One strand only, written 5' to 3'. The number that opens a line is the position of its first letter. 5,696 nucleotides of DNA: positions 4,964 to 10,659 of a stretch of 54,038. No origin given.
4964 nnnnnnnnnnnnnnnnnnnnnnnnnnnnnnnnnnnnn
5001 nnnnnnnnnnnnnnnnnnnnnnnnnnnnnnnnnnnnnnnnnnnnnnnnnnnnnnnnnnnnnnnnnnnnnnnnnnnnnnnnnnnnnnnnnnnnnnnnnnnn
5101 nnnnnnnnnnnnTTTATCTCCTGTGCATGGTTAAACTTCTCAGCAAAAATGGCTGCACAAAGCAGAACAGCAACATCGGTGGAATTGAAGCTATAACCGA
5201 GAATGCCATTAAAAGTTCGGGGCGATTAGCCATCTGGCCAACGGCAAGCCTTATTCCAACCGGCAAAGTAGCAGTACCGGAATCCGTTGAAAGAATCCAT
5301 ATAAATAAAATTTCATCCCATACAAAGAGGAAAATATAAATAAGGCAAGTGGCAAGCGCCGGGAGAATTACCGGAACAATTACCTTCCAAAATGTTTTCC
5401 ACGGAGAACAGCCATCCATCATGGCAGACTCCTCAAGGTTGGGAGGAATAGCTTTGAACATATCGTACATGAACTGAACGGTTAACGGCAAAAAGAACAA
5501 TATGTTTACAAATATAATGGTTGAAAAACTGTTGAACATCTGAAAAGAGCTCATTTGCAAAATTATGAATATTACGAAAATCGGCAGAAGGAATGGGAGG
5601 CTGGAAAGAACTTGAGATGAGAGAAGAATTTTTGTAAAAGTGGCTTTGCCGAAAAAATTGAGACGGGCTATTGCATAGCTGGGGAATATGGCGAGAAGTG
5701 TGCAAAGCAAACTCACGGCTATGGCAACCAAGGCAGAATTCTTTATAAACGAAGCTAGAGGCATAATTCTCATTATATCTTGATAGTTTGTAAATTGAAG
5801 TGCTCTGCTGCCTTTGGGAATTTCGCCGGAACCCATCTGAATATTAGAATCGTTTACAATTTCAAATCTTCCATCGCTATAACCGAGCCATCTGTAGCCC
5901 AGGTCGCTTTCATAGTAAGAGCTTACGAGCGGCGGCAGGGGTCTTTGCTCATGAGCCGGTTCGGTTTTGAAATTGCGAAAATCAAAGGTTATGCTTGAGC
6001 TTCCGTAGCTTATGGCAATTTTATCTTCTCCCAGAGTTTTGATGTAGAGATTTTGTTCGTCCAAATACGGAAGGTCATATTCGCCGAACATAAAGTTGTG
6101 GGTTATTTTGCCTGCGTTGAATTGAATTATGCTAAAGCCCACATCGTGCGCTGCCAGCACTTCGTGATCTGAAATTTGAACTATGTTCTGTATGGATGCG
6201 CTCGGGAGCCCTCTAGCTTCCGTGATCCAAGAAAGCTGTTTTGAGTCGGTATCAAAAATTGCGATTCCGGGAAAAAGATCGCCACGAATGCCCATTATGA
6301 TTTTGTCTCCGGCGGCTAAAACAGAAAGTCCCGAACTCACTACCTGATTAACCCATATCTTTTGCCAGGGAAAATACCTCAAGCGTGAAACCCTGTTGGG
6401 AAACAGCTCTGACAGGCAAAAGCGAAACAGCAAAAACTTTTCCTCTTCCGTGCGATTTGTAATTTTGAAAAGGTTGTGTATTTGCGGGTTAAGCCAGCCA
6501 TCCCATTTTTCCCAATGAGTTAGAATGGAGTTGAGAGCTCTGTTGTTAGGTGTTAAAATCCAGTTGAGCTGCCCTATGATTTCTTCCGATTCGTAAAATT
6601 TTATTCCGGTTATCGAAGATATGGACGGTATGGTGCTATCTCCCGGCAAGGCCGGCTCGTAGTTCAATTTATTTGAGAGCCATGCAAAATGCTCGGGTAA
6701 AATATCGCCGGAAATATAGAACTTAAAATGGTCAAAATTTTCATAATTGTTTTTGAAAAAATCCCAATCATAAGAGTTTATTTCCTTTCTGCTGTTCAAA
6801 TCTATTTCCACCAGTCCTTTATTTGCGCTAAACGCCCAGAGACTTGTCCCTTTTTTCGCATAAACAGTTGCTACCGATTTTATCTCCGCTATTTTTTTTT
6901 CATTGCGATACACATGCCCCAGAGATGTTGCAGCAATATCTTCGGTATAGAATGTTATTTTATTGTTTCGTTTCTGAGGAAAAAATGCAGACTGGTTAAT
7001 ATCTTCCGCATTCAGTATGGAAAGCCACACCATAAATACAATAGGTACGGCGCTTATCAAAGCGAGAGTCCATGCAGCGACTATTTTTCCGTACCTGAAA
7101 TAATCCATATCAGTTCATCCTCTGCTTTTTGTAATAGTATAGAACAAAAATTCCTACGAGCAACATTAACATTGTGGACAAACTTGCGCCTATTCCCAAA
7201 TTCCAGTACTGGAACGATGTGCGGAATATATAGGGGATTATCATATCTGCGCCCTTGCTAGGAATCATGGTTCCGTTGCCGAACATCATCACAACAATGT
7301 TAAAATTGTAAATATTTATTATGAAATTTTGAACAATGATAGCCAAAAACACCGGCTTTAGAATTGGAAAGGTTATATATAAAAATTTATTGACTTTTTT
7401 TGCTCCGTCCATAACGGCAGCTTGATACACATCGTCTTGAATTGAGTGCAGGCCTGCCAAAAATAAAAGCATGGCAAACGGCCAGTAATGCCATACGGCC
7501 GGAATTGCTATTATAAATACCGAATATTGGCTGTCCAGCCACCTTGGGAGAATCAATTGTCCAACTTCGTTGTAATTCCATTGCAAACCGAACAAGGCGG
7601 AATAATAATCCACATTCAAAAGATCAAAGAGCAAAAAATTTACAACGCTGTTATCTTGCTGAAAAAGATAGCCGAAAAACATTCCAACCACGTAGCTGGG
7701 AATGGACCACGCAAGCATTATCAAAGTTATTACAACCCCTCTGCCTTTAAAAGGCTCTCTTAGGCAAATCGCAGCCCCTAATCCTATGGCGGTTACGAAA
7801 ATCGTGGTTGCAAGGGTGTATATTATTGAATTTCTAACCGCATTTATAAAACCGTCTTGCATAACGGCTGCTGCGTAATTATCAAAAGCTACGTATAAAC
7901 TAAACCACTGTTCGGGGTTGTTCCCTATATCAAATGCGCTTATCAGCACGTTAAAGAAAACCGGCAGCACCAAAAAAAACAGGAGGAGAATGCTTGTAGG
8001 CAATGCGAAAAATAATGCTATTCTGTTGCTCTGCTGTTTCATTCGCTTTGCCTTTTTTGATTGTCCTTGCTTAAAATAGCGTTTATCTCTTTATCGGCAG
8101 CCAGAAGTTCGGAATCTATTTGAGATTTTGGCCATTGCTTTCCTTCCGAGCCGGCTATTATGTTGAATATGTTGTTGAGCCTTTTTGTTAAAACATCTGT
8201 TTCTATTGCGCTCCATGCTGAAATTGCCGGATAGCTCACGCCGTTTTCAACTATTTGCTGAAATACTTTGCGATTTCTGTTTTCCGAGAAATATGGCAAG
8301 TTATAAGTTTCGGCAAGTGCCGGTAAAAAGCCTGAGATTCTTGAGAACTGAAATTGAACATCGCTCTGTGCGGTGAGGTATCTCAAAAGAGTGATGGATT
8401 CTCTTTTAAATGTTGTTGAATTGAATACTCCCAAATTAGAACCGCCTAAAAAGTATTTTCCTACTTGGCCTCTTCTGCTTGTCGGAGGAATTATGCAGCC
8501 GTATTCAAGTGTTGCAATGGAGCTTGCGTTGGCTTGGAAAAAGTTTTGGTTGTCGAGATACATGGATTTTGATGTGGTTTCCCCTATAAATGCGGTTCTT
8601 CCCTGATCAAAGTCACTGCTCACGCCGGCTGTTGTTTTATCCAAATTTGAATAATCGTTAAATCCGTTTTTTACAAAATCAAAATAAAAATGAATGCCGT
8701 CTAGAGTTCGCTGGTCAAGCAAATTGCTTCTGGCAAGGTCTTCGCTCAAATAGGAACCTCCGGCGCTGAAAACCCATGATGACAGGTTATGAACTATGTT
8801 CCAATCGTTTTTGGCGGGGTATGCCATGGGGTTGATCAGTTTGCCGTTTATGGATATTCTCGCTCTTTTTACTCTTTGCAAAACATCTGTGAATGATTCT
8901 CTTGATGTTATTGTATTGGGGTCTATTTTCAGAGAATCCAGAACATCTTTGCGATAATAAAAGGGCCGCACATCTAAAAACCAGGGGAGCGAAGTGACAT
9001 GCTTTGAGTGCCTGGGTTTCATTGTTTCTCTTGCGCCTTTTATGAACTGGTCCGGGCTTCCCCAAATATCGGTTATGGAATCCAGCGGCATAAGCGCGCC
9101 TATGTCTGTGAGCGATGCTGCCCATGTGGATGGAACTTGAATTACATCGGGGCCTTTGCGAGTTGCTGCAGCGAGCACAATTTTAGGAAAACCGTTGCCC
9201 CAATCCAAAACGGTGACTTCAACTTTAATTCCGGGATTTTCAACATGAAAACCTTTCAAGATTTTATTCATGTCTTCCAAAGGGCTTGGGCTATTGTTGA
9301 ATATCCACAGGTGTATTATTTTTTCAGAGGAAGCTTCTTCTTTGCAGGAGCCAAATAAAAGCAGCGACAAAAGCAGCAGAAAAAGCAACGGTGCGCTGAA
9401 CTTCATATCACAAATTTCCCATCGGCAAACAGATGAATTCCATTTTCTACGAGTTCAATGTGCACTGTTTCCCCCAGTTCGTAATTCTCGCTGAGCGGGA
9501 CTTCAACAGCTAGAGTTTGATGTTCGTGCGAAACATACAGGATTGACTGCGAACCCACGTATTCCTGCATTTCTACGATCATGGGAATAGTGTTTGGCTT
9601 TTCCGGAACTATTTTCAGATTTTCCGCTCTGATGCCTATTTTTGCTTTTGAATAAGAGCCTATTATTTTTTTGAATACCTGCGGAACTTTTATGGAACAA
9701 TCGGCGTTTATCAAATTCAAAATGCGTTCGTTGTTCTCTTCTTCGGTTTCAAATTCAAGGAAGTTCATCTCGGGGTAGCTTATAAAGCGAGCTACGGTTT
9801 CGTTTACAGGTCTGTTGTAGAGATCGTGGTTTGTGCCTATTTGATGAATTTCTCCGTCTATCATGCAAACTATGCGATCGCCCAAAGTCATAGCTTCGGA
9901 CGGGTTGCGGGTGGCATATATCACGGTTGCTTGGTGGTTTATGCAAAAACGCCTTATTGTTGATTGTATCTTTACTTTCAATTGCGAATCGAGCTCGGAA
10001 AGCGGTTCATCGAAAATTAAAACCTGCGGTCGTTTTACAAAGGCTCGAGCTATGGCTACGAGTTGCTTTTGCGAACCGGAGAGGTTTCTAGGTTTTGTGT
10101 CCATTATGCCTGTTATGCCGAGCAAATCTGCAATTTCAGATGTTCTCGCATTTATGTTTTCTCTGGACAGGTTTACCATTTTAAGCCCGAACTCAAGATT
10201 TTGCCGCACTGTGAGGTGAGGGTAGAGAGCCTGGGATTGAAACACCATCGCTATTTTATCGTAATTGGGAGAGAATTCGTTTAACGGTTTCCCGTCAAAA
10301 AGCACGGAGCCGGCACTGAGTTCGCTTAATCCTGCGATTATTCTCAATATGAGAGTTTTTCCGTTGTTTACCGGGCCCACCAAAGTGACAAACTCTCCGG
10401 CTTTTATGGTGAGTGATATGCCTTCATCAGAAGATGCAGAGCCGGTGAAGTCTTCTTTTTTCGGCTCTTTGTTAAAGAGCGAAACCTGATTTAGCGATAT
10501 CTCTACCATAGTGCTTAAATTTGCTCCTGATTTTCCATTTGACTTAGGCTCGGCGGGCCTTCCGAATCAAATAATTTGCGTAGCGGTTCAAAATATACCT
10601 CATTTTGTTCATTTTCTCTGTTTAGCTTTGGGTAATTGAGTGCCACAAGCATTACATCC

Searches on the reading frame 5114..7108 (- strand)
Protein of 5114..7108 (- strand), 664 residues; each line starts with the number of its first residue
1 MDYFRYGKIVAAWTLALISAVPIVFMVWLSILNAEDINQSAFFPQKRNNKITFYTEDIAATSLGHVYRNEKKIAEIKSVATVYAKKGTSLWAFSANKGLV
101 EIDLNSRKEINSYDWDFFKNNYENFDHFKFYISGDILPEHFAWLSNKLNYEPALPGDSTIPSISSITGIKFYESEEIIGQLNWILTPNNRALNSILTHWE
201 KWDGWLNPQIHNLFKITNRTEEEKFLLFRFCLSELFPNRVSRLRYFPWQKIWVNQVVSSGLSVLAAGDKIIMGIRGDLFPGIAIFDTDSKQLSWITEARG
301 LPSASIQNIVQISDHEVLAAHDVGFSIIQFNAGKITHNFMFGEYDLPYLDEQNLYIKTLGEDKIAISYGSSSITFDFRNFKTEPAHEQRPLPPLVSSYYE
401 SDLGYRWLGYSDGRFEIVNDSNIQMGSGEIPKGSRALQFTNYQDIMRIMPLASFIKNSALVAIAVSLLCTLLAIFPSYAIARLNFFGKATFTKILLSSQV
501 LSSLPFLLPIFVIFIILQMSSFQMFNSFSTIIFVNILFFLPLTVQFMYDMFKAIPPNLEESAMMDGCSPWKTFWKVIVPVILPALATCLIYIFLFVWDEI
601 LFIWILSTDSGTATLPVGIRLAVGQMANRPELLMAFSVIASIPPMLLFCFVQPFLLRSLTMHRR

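Call 6: search_protein_families(library=pfam, proteins=[window:5114-7108:-], max_evalue=0.001)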
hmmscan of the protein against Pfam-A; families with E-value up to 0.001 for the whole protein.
window:5114-7108:- (664 aa): 1 family
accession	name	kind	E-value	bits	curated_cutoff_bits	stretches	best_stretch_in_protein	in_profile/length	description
PF00528.27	BPD_transp_1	-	1.1e-15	58.3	26.4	1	498-655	20-178/184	Binding-protein-dependent transport system inner membrane component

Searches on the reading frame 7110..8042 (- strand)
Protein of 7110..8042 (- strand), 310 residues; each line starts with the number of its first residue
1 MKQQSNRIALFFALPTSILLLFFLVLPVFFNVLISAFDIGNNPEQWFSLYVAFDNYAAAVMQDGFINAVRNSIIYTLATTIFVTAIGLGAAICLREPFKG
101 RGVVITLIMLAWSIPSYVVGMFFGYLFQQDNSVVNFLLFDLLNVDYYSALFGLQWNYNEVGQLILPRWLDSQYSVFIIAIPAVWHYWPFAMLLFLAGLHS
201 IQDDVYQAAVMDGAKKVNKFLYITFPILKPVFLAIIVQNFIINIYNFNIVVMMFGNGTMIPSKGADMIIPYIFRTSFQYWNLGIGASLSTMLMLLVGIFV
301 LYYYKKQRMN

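Call 6: search_protein_families(library=pfam, proteins=[window:7110-8042:-], max_evalue=0.001)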
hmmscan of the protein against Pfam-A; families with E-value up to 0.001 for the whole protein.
window:7110-8042:- (310 aa): 1 family
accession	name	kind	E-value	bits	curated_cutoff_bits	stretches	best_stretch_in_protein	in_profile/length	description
PF00528.27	BPD_transp_1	-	6.4e-15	55.8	26.4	1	85-302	3-172/184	Binding-protein-dependent transport system inner membrane component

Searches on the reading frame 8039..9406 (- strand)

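Call 6: search_protein_families(library=pfam, proteins=[window:8039-9406:-], max_evalue=0.001)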
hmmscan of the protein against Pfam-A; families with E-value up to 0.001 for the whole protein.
window:8039-9406:- (455 aa): 2 families
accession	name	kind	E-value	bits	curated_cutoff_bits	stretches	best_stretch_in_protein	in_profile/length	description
PF01547.30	SBP_bac_1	-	1.8e-23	84.5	26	1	46-345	10-301/307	Bacterial extracellular solute-binding protein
PF13416.11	SBP_bac_8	-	2.6e-23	83.6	27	1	50-376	3-274/279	Bacterial extracellular solute-binding protein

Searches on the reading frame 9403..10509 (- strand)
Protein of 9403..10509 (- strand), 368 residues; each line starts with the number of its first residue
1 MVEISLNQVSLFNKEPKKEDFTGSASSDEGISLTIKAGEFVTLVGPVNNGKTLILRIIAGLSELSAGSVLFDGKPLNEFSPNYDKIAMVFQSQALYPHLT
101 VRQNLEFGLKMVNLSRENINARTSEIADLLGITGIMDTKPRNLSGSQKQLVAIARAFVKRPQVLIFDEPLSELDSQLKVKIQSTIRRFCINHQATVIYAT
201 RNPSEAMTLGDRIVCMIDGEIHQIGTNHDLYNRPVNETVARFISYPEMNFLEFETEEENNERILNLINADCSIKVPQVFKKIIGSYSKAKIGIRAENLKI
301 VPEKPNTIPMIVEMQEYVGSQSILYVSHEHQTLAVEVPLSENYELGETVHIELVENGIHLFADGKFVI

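Call 6: search_protein_families(library=pfam, proteins=[window:9403-10509:-], max_evalue=0.001)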
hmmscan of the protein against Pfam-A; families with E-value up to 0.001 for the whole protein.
window:9403-10509:- (368 aa): 3 families
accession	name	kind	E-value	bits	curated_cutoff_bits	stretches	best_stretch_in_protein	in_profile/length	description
PF00005.33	ABC_tran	-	8.2e-29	101.4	25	1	30-170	3-136/137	ABC transporter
PF08402.16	TOBE_2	-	1.5e-07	31.9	21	1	291-361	1-76/76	TOBE domain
PF02463.25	SMC_N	-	0.00055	19.9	40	1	118-207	115-205/220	RecF/RecN/SMC N terminal domain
